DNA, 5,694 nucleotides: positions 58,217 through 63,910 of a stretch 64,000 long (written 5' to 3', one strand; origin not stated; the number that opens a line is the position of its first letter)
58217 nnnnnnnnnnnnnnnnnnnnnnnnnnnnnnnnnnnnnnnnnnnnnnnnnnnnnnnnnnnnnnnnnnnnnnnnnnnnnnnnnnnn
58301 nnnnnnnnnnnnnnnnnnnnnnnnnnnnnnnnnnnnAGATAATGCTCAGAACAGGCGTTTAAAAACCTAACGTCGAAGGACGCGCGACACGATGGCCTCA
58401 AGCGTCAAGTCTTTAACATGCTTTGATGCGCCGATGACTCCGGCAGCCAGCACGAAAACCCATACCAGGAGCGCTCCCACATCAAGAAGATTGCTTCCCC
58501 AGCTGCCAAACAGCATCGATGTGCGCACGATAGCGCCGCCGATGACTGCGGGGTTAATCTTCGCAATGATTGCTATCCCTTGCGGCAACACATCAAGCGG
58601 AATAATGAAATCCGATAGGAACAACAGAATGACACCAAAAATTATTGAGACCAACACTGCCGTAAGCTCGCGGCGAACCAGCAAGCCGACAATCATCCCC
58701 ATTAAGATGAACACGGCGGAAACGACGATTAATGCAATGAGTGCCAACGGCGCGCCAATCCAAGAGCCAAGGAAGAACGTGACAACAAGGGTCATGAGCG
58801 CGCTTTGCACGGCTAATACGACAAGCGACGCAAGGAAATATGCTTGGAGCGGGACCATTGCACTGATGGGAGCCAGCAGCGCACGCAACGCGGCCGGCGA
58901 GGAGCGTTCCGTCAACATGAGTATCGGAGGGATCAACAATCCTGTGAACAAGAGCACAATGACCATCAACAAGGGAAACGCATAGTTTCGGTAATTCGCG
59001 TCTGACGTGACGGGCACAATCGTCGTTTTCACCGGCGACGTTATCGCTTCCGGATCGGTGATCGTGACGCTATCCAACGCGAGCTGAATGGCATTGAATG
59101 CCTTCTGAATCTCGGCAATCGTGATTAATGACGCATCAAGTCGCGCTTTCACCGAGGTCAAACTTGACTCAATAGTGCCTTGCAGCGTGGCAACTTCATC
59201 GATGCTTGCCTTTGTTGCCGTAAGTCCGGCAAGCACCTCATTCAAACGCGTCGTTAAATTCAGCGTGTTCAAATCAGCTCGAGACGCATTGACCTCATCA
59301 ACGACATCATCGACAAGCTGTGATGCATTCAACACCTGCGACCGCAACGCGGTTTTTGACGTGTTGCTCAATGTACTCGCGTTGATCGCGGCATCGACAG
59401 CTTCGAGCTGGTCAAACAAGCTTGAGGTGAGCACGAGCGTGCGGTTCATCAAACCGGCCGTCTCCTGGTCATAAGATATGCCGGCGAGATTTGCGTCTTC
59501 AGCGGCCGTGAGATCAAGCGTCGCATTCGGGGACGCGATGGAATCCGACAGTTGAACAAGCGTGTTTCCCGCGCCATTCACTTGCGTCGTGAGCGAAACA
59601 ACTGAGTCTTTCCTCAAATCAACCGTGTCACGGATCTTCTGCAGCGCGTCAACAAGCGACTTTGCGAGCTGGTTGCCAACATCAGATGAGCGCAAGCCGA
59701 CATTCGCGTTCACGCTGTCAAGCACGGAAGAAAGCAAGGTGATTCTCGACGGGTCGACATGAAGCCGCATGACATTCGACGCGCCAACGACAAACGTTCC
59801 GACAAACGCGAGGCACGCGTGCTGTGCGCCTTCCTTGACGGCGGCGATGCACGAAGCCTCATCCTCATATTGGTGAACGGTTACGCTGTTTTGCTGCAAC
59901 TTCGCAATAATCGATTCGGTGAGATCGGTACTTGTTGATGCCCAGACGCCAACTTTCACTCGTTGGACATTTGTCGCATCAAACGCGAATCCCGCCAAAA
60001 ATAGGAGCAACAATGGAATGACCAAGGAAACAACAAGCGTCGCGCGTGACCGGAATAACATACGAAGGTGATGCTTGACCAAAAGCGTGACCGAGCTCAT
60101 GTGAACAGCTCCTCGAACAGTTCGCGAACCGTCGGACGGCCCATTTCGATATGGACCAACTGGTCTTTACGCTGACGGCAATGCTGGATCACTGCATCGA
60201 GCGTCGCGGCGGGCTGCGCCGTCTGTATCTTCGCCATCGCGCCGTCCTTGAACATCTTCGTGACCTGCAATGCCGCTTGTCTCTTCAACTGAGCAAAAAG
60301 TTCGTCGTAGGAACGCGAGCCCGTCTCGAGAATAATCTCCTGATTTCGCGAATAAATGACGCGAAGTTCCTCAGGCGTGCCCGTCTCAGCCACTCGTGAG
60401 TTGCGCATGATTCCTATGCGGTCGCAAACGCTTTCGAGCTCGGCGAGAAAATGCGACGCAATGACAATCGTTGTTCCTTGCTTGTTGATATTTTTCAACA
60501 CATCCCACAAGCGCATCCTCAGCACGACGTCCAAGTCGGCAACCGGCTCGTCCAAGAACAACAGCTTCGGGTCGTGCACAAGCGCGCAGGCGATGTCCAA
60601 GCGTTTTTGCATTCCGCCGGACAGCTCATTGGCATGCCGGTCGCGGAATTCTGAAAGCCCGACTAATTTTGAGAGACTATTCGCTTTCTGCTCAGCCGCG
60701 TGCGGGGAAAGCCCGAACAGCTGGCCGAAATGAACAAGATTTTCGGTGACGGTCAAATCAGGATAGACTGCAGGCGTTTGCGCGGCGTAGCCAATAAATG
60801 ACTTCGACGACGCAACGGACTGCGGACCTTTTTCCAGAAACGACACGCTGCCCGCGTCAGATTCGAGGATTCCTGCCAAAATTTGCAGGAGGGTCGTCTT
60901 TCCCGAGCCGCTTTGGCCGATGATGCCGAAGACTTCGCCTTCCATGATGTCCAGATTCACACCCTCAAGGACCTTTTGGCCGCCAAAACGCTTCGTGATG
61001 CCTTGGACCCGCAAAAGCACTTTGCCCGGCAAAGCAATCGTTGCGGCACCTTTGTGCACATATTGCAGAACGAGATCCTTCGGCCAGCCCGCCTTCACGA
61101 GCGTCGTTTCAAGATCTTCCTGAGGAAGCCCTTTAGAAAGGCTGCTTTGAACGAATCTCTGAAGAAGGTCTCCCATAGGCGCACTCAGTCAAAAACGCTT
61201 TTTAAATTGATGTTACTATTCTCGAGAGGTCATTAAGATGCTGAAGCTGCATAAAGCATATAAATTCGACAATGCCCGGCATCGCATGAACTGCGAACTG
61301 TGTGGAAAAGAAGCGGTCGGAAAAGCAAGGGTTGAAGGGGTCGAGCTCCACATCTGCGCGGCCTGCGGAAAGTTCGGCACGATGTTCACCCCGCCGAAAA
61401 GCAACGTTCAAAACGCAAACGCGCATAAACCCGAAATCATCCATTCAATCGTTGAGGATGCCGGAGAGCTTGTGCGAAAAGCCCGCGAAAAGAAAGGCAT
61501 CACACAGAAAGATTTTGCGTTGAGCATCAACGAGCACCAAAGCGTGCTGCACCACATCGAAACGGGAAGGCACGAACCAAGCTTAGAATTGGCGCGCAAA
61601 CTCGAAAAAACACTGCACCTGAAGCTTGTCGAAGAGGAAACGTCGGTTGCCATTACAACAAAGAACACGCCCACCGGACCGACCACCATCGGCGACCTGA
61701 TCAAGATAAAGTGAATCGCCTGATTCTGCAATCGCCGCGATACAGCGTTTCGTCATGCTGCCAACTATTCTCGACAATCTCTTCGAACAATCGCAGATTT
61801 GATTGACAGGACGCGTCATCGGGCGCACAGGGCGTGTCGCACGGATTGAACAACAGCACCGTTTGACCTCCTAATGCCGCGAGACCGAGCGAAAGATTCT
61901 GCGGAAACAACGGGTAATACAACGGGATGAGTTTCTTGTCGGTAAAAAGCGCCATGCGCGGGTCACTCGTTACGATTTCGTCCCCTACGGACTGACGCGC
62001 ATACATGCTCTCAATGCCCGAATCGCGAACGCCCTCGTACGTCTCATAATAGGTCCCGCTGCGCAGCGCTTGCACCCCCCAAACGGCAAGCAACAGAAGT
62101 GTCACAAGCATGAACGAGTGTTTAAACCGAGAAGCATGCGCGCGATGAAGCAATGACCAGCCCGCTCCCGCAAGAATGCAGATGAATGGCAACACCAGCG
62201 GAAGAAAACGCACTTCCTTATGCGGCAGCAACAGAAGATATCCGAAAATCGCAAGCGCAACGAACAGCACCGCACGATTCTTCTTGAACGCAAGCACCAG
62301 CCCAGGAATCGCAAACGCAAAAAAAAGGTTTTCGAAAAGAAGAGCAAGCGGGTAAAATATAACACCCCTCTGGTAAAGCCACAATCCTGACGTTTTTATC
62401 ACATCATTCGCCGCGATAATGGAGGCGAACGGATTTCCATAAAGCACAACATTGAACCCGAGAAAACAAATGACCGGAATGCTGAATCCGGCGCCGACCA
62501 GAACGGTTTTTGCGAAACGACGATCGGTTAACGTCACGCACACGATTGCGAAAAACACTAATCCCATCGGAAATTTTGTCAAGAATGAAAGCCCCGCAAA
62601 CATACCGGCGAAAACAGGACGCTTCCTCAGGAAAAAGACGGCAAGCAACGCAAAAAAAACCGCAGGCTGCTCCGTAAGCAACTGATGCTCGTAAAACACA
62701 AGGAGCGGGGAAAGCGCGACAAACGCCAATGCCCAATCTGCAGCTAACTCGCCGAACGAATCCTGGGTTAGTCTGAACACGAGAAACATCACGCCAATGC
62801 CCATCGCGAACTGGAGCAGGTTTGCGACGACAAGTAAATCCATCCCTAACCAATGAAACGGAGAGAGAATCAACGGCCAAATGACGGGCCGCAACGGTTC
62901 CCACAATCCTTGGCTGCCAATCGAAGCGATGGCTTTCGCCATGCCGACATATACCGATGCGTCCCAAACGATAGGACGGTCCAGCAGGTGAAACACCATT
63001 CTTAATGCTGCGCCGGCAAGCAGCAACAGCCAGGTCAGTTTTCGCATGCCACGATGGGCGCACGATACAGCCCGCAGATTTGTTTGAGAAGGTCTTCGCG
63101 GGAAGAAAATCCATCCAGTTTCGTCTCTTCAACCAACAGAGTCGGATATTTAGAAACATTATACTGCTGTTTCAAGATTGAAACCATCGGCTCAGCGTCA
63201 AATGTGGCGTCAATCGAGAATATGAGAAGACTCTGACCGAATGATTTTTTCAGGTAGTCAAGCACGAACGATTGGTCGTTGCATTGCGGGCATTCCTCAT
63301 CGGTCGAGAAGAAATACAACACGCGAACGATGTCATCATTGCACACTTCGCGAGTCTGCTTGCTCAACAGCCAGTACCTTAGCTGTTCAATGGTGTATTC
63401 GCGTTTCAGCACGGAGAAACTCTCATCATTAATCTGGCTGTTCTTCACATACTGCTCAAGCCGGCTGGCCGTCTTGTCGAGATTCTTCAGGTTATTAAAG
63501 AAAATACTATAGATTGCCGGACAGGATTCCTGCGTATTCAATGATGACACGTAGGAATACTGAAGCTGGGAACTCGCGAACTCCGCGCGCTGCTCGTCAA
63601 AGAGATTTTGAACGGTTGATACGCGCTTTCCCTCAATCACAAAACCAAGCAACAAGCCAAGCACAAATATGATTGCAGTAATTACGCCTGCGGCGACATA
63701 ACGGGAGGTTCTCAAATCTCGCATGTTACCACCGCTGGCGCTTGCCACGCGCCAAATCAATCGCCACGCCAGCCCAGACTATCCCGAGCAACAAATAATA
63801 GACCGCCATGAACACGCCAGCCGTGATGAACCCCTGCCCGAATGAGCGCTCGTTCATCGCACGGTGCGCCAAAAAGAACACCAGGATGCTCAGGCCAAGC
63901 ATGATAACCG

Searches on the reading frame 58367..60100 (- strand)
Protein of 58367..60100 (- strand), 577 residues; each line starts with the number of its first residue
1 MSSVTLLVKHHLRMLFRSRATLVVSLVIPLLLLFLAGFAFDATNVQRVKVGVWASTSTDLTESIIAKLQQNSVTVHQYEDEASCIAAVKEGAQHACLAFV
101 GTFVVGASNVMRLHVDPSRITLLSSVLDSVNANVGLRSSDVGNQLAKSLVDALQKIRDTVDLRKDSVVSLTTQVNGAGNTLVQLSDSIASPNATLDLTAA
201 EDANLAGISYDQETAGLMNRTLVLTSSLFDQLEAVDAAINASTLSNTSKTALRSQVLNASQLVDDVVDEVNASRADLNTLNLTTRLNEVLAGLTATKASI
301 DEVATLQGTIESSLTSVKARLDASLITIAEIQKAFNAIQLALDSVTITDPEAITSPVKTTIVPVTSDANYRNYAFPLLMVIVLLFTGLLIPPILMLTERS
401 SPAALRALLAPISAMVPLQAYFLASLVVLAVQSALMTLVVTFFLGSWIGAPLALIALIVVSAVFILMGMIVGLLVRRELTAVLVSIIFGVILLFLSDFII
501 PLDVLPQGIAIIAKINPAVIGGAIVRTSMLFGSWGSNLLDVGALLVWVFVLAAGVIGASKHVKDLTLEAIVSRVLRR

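Call 27: search_protein_families(library=pfam, proteins=[window:58367-60100:-], max_evalue=0.001)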
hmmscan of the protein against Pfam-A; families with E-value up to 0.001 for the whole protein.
window:58367-60100:- (577 aa): 2 families
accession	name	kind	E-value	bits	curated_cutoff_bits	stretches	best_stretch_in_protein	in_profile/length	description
PF12698.13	ABC2_membrane_3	-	6.8e-21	75.2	31.6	1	19-553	1-343/347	ABC-2 family transporter protein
PF01061.29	ABC2_membrane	-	3e-12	47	26.9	1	372-529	50-210/211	ABC-2 type transporter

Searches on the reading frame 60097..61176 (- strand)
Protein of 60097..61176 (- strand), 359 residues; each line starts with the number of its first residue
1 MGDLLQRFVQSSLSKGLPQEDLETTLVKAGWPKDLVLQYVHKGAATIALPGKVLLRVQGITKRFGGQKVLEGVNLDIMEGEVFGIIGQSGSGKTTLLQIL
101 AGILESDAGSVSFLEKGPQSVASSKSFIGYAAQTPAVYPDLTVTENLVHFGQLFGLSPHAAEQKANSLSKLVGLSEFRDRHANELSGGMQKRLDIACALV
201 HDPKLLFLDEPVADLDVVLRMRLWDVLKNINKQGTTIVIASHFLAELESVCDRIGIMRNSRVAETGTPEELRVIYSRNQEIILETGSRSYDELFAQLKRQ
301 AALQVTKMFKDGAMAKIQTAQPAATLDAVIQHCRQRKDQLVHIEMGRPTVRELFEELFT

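Call 27: search_protein_families(library=pfam, proteins=[window:60097-61176:-], max_evalue=0.001)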
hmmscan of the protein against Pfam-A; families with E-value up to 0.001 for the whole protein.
window:60097-61176:- (359 aa): 3 families
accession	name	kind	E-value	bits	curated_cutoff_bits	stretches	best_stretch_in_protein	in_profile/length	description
PF00005.33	ABC_tran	-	1.5e-32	113.5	25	1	70-213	1-137/137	ABC transporter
PF13304.12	AAA_21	-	5.5e-11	43.5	27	1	182-242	235-298/304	AAA domain, putative AbiEii toxin, Type IV TA system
PF03205.20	MobB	-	0.00043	20.6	26.6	0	82-114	1-33/133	Molybdopterin guanine dinucleotide synthesis protein B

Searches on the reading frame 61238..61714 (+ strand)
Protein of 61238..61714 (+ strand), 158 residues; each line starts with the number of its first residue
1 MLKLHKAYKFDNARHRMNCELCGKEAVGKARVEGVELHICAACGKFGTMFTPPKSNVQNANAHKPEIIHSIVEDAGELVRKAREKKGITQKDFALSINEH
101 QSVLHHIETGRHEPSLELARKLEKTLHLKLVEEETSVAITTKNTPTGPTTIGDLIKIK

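Call 27: search_protein_families(library=pfam, proteins=[window:61238-61714:+], max_evalue=0.001)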
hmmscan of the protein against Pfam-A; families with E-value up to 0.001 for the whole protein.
window:61238-61714:+ (158 aa): 3 families
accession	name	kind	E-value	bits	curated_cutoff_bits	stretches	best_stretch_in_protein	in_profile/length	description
PF01381.28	HTH_3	-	4.4e-13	49.5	23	1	79-131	1-53/55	Helix-turn-helix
PF13560.12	HTH_31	-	1.2e-06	29.2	27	1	76-129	3-57/64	Helix-turn-helix domain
PF12844.13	HTH_19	-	1.3e-06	28.6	30.2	1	76-126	1-48/64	Helix-turn-helix domain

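Call 39: search_protein_families(library=ncbifam, proteins=[window:61238-61714:+], max_evalue=0.001)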
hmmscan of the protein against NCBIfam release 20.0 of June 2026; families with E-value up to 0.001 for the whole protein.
window:61238-61714:+ (158 aa): 7 families
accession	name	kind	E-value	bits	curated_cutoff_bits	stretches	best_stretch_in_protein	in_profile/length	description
TIGR00270.2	TIGR00270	equivalog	9.5e-34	116.5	110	1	18-158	1-159/159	multiprotein bridging factor aMBF1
TIGR03830.1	CxxCG_CxxCG_HTH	subfamily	8.9e-07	28.8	61.8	1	31-120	26-111/127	type II TA system antitoxin MqsA family protein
NF041951.1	phage_RstR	subfamily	7.8e-06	26.1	80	1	79-128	7-56/108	RstR family transcriptional repressor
TIGR03070.1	couple_hipB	subfamily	1.9e-05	24.5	71.65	1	76-122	4-50/58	type II toxin-antitoxin system Y4mF family antitoxin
NF006015.0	PRK08154.1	subfamily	0.00011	21.5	204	1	56-132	12-88/314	anaerobic benzoate catabolism transcriptional regulator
NF047948.1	male_kill_WMK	equivalog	0.00038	20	300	1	65-129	153-217/300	WO male-killing family protein Wmk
NF046032.1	TransRegSlrRBacil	equivalog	0.00075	19.6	250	1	76-132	3-60/149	HTH-type transcriptional regulator SlrR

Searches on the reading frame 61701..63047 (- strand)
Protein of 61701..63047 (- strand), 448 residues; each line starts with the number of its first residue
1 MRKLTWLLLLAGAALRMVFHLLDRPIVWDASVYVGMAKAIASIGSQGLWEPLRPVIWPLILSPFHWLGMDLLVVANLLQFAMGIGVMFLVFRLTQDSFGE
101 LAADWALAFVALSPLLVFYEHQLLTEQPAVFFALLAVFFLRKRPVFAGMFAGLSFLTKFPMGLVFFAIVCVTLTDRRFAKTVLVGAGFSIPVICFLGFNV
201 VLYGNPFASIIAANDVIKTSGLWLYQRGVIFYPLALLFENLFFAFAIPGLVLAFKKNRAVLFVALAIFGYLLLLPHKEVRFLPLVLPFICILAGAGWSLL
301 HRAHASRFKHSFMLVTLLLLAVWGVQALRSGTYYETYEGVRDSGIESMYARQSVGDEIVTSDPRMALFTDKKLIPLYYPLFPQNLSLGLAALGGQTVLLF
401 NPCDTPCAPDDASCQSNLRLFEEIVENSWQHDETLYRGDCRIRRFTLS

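Call 27: search_protein_families(library=pfam, proteins=[window:61701-63047:-], max_evalue=0.001)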
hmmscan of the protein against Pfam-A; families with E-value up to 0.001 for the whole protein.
window:61701-63047:- (448 aa): 2 families
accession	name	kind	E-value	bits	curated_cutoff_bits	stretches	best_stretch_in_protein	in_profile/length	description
PF13231.12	PMT_2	-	3.1e-08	34.4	26.1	1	54-195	3-154/160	Dolichyl-phosphate-mannose-protein mannosyltransferase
PF03901.23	Glyco_transf_22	-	2.3e-05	24.3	23.8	1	73-321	81-357/414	Alg9-like mannosyltransferase family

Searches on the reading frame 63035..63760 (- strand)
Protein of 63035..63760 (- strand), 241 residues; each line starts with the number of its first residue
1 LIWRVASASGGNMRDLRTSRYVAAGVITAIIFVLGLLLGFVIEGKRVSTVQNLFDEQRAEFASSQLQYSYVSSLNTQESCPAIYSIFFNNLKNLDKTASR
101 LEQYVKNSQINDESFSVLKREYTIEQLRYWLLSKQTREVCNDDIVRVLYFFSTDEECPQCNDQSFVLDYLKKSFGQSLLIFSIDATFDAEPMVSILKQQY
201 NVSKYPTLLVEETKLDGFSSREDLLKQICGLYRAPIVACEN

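Call 27: search_protein_families(library=pfam, proteins=[window:63035-63760:-], max_evalue=0.001)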
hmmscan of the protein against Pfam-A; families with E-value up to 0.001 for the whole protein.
window:63035-63760:- (241 aa): 1 family
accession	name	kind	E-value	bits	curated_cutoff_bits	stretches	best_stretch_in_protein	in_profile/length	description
PF13728.12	TraF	-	0.00096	19.5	23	0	148-211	134-199/224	F plasmid transfer operon protein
